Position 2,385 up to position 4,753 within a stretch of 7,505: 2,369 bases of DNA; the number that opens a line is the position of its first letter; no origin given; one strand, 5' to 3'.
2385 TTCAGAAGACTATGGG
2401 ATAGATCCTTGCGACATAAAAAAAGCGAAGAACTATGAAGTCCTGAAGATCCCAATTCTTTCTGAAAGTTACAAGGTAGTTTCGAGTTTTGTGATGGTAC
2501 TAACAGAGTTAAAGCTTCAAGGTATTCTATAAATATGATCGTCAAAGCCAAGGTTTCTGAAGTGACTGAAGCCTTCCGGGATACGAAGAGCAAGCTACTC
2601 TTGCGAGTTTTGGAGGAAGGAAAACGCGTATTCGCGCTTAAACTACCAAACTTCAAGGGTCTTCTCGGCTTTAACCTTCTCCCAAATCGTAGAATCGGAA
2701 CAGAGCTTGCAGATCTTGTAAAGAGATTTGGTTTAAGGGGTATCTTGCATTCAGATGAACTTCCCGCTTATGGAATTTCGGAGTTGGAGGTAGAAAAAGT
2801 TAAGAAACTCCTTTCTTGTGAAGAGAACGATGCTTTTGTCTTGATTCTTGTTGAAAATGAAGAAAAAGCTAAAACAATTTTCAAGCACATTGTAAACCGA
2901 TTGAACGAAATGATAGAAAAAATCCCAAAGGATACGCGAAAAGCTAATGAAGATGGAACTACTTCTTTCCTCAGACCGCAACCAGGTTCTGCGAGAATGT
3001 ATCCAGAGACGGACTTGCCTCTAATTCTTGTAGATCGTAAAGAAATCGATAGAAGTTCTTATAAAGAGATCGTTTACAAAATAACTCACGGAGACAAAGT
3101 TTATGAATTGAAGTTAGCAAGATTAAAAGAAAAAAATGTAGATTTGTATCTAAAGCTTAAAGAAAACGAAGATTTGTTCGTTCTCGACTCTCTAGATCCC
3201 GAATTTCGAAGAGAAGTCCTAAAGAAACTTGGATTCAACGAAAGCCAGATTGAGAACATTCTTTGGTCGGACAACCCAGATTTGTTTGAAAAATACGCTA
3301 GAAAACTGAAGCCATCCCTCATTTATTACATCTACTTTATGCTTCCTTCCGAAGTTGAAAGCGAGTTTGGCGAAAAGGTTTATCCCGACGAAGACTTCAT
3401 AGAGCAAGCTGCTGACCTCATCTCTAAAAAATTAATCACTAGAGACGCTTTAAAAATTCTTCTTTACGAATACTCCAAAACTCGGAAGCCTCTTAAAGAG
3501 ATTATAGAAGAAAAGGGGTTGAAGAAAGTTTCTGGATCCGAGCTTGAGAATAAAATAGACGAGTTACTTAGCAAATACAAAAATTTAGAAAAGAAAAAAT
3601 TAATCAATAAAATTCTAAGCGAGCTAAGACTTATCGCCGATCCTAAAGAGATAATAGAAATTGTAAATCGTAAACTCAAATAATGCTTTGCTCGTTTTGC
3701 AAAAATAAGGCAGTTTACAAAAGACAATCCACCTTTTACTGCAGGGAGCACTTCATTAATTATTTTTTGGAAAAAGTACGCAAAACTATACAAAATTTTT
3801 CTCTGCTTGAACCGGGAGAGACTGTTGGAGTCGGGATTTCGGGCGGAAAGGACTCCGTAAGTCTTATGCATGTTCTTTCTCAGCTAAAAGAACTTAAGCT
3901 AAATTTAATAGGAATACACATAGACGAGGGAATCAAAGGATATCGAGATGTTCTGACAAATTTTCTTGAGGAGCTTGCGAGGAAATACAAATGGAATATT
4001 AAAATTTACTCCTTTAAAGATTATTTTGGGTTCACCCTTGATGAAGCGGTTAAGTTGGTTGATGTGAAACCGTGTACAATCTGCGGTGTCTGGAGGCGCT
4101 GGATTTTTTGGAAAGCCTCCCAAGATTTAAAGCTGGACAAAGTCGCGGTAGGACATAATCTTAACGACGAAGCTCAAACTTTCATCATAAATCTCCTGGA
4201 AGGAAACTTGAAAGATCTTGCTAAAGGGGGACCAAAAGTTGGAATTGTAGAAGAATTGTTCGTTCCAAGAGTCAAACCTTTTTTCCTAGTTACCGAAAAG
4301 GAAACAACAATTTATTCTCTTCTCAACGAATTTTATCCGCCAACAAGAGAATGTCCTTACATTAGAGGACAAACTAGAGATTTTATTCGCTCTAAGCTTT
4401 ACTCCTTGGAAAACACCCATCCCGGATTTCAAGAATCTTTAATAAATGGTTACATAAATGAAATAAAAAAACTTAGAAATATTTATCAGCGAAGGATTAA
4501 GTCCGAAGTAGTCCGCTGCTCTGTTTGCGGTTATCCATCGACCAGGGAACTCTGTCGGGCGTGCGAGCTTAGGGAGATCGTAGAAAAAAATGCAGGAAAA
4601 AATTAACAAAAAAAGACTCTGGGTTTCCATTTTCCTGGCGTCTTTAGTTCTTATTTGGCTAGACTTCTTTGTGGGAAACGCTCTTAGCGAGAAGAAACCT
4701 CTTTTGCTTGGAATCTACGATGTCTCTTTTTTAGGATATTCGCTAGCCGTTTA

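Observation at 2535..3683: gatE is present only as its C-terminal half, consistent with a split gene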

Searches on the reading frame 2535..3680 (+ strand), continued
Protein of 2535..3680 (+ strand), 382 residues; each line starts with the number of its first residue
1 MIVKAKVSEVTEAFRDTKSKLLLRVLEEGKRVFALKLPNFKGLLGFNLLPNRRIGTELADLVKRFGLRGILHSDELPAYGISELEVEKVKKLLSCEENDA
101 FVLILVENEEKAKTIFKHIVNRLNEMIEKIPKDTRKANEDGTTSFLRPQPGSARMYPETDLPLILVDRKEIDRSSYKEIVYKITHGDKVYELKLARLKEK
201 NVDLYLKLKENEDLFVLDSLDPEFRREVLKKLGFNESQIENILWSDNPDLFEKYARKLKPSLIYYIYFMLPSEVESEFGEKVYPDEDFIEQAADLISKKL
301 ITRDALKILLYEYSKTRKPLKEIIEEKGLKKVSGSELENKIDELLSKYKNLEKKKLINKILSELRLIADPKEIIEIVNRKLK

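Call 42: find_encoding_contigs(protein=P0009, flank=6000, max_places=2)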
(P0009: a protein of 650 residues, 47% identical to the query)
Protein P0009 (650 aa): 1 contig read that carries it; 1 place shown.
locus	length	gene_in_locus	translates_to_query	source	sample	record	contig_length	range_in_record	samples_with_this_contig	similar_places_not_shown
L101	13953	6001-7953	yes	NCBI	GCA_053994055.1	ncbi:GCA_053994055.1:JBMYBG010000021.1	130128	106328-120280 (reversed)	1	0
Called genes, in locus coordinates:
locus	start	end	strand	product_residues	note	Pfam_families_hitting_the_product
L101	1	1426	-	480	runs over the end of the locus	PF01139:RtcB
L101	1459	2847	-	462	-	PF00224:PK, PF02887:PK_C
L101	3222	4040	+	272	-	PF13173:AAA_14 (weak), PF01978:TrmB (weak)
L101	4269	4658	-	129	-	-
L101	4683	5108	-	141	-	PF00588:SpoU_methylase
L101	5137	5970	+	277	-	-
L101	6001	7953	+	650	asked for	PF02934:GatB_N, PF02938:GAD, PF02637:GatB_Yqey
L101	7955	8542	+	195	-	PF01997:Translin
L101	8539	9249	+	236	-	PF03009:GDPD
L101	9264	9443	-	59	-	-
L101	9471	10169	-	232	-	PF01636:APH (faint), PF06293:Kdo, PF00069:Pkinase, PF01163:RIO1, PF03109:ABC1 (weak)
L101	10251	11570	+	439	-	PF01336:tRNA_anti-codon, PF00152:tRNA-synt_2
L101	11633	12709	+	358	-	PF01663:Phosphodiest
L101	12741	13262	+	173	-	-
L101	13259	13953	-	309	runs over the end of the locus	-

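Call 49: find_encoding_contigs(protein=P0065, flank=6000, max_places=2)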
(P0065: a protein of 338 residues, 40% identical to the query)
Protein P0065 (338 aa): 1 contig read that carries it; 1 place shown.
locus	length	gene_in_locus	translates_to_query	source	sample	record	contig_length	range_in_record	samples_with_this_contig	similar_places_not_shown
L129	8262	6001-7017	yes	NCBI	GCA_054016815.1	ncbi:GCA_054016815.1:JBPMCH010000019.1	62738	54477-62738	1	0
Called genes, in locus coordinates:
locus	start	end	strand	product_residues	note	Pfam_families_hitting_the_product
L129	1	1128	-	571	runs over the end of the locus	PF04055:Radical_SAM, PF13353:Fer4_12, PF13302:Acetyltransf_3, PF00583:Acetyltransf_1, PF12746:GNAT_acetyltran (weak), PF13673:Acetyltransf_10, PF13508:Acetyltransf_7, PF08445:FR47 (weak)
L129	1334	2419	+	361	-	PF13353:Fer4_12 (weak), PF04055:Radical_SAM, PF13240:Zn_Ribbon_1 (faint)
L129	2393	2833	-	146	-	PF01850:PIN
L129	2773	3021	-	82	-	PF02697:VAPB_antitox (weak)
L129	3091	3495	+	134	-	PF11969:DcpS_C, PF01230:HIT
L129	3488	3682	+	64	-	PF21965:SAMP2 (weak), PF02597:ThiS (weak)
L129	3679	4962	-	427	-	PF03600:CitMHS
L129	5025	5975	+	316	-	PF00814:TsaD, PF22521:HypF_C_2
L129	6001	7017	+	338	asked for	PF02938:GAD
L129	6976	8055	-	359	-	PF00224:PK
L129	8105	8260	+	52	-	?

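Call 61: search_protein_families(library=pfam, proteins=[L001:3-2663:-, L101:5137-5967:+], max_evalue=0.01)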
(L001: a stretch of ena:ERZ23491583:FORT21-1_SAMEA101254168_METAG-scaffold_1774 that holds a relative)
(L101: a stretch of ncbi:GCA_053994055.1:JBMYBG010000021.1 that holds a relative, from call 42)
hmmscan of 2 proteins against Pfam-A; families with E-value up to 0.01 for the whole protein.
L001:3-2663:- (887 aa): 6 families
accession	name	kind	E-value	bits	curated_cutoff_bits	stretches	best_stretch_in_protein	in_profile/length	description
PF00133.28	tRNA-synt_1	-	1.7e-43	149.4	22.7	2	12-545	2-244/414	tRNA synthetases class I (I, L, M and V)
PF09334.17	tRNA-synt_1g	-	3.8e-24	85.6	20.1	2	615-722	267-376/391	tRNA synthetases class I (M)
PF08264.19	Anticodon_1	-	5.5e-15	55.9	25.1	1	746-864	1-130/148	Anticodon-binding domain of tRNA ligase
PF13603.12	tRNA-synt_1_2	-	4.8e-12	46.2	25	1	251-372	23-144/185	Leucyl-tRNA synthetase, editing domain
PF01406.26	tRNA-synt_1e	-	2.3e-09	37.5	27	1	626-713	208-297/301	tRNA synthetases class I (C) catalytic domain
PF16344.10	FecR_C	-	0.0018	18.7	24.4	0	610-642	6-38/70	FecR, C-terminal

L101:5137-5967:+ (277 aa): 0 families

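Call 66: predict_structure(alignment_id=A4)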
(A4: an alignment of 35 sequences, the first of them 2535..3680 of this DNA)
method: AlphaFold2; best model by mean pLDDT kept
length: 382 residues; sequences in the alignment: 35
mean_pLDDT: 89.2   pTM: 0.54
mean pLDDT of the five models: 89.2, 88.5, 88.6, 87.8, 87.6
residues with pLDDT >= 90: 285; 70-90: 70; 50-70: 11; < 50: 16
segments of 3 or more residues with pLDDT < 50: 146-160
pLDDT, mean of each block of 10 residues (from residue 1): 84 93 91 95 88 87 88 91 95 95 95 94 89 69 49 43 84 95 91 95 94 91 96 96 92 89 93 96 92 91 95 96 95 94 92 92 94 94 88
secondary structure, 60 per line:
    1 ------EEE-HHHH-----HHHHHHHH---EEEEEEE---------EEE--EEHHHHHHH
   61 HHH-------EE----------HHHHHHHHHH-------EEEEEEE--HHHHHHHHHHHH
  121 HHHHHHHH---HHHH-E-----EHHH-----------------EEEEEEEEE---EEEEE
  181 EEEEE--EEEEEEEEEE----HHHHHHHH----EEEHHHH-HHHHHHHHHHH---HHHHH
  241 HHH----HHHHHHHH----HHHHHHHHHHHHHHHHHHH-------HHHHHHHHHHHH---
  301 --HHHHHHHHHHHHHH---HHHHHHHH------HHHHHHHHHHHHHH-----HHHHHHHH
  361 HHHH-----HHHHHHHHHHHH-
elements in order: E7-9 H11-14 H20-27 E31-37 E47-49 H54-63 H83-92 E100-106 H109-128 H132-135 E164-172 E176-185 E188-197 H202-209 E214-216 H217-220 H222-232 H236-243 H248-255 H260-278 H286-297 H303-316 H320-327 H334-347 H353-364 H370-381

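Call 68: fold_search(model_id=the predicted structure, library=pdb)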
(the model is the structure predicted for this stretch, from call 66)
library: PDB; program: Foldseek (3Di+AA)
matches with E <= 10: 623; with E <= 0.001: 4
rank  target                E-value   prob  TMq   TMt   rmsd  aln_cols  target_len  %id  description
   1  1zq1_C                1.3e-11  1.00  0.36  0.27  13.6       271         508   37  Structure of GatDE tRNA-Dependent Amidotransferase from Pyrococcus abyssi (released 2005-10-18)
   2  2d6f_D                7.4e-09  1.00  0.34  0.25  14.3       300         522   27  Crystal structure of Glu-tRNA(Gln) amidotransferase in the complex with tRNA(Gln) (released 2006-07-11)
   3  2d6f_C                9.2e-09  1.00  0.33  0.27  12.0       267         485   28  Crystal structure of Glu-tRNA(Gln) amidotransferase in the complex with tRNA(Gln) (released 2006-07-11)
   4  9a6e_A                3.9e-05  1.00  0.34  0.28  20.4       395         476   12  Integrative model of GATB-SUCD by crosslinking MS and deep learning (released 2024-09-18)
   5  3al0_B                6.5e-03  1.00  0.34  0.28  18.6       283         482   13  Crystal structure of the glutamine transamidosome from Thermotoga maritima in the glutamylation state. (released 2010-09-29)
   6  1eqr_A                6.5e-03  0.99  0.26  0.18  15.5       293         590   11  CRYSTAL STRUCTURE OF FREE ASPARTYL-TRNA SYNTHETASE FROM ESCHERICHIA COLI (released 2000-06-29)
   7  6sjc_A                1.2e-02  1.00  0.24  0.16   4.4       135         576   18  Structure of T. thermophilus AspRS in Complex with 5'-O-(N-(L-aspartyl)-sulfamoyl)adenosine (released 2020-01-08)
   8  3ip4_B                1.2e-02  1.00  0.28  0.24  16.5       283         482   13  The high resolution structure of GatCAB (released 2009-11-24)
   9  4wj4_A                1.3e-02  1.00  0.26  0.17   3.4       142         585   10  Crystal structure of non-discriminating aspartyl-tRNA synthetase from Pseudomonas aeruginosa complexed with tRNA(Asn)  (released 2014-12-31)
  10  6wom_A                1.4e-02  1.00  0.25  0.17   3.2       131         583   15  Crystal structure of Aspartyl-tRNA ligase from Elizabethkingia sp. (released 2020-05-13)
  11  4rmf                  1.8e-02  1.00  0.25  0.17   8.9       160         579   14  Biochemical and structural characterization of mycobacterial aspartyl-tRNA synthetase AspS, a promising TB drug target (released 2014-11-19)
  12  4o2d_A                3.7e-02  1.00  0.25  0.17   4.0       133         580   16  Crystal structure of aspartyl-tRNA synthetase from Mycobacterium smegmatis with bound aspartic acid (released 2014-01-22)
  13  5w25_A                3.9e-02  1.00  0.25  0.17   4.9       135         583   17  Crystal structure of Aspartyl-tRNA synthetase from Mycobacterium tuberculosis complexed with L-Aspartic Acid (released 2017-06-14)
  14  1c0a_A                4.8e-02  1.00  0.27  0.18   3.2       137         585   14  CRYSTAL STRUCTURE OF THE E. COLI ASPARTYL-TRNA SYNTHETASE : TRNAASP : ASPARTYL-ADENYLATE COMPLEX (released 1999-11-23)
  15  4wj3_M                9.8e-02  0.94  0.25  0.17  14.8       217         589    9  Crystal structure of the asparagine transamidosome from Pseudomonas aeruginosa (released 2014-12-31)
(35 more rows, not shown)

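Call 87: predict_structure(alignment_id=A5)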
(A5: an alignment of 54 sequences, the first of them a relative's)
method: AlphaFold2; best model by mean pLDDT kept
length: 649 residues; sequences in the alignment: 54
mean_pLDDT: 93.9   pTM: 0.89
mean pLDDT of the five models: 93.9, 93.8, 93.7, 93.4, 93.2
residues with pLDDT >= 90: 568; 70-90: 75; 50-70: 4; < 50: 2
segments of 3 or more residues with pLDDT < 50: none
pLDDT, mean of each block of 10 residues (from residue 1): 93 96 95 92 82 90 96 91 97 98 97 86 91 96 98 93 93 96 95 93 76 88 94 91 98 98 95 95 95 97 98 96 93 95 95 97 97 94 96 96 95 83 96 98 98 98 92 94 95 94 90 92 94 95 93 96 96 97 96 96 95 92 93 94 85
secondary structure, 60 per line:
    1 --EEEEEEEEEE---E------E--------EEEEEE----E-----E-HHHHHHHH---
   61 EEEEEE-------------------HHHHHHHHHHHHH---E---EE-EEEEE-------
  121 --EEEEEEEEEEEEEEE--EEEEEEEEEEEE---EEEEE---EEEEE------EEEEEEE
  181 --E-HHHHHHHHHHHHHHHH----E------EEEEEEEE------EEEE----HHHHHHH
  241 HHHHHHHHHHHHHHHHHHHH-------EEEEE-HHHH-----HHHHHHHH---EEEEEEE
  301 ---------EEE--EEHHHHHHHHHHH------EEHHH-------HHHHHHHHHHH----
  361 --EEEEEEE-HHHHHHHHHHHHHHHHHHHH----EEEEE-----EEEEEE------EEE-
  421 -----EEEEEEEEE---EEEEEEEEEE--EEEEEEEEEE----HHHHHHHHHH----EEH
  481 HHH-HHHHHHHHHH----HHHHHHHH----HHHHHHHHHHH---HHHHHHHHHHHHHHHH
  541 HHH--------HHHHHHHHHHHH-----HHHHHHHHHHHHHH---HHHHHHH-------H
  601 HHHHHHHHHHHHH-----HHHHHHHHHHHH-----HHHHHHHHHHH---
elements in order: E3-12 E32-37 H50-57 E61-66 H86-98 E109-113 E123-137 E140-151 E155-159 E163-167 E174-180 H185-200 E212-219 E226-229 H234-260 E268-272 H274-277 H283-290 E294-300 E310-312 H317-327 H346-356 E363-369 H371-390 E395-399 E405-410 E417-419 E426-434 E438-447 E450-459 H464-473 H480-483 H485-494 H499-506 H511-521 H525-543 H552-563 H569-582 H586-592 H600-613 H619-630 H636-646

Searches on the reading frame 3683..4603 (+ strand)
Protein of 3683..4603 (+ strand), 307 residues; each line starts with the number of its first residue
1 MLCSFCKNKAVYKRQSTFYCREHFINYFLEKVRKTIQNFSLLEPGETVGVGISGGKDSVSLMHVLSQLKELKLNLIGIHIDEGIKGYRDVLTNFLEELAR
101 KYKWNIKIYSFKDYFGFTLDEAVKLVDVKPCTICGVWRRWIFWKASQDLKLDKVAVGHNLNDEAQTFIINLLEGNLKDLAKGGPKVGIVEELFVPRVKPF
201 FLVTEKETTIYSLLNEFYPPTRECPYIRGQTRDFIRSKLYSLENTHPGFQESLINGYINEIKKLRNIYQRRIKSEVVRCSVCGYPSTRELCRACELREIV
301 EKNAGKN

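Call 4: search_protein_families(library=pfam, proteins=[window:3683-4603:+], max_evalue=0.01)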
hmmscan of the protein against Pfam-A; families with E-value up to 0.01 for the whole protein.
window:3683-4603:+ (307 aa): 3 families
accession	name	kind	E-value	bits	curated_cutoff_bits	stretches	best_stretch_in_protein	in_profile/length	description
PF01171.26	ATP_bind_3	-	2.2e-10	41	27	1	48-191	2-137/182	PP-loop family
PF16503.10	zn-ribbon_14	-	8.7e-06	25.6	34.9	1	278-298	2-22/32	Zinc-ribbon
PF01507.26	PAPS_reduct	-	0.0037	17.7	22.5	1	51-112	5-61/175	Phosphoadenosine phosphosulfate reductase domain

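Call 5: search_protein_families(library=ncbifam, proteins=[window:3683-4603:+], max_evalue=0.01)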
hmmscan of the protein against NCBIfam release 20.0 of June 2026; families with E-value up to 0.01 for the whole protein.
window:3683-4603:+ (307 aa): 7 families
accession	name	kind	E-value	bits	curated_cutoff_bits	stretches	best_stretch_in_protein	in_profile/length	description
NF047749.1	tRNAThiolNcsA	equivalog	3.7e-55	187.3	500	1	1-301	1-320/322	tRNA 2-thiolation protein NcsA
NF049949.1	tRNAsynTtuAPyrococ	equivalog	9.7e-55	185.8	450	1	1-296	1-289/292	tRNA-5-methyluridine(54) 2-sulfurtransferase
NF007972.0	PRK10696.1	equivalog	3.6e-25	88.8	272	1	26-256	22-247/295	tRNA 2-thiocytidine(32) synthetase TtcA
TIGR00269.1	TIGR00269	hypoth_equivalog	1.9e-21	76.3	62.75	1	194-297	1-101/104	TIGR00269 family protein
TIGR02432.1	lysidine_TilS_N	equivalog_domain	2e-13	50.7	93.6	1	48-207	2-155/189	tRNA lysidine(34) synthetase TilS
NF007942.0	PRK10660.1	equivalog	0.0011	17.8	606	1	45-108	17-82/439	tRNA lysidine(34) synthetase TilS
TIGR03573.1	WbuX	subfamily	0.0076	15.7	203.2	0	2-85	23-98/344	N-acetyl sugar amidotransferase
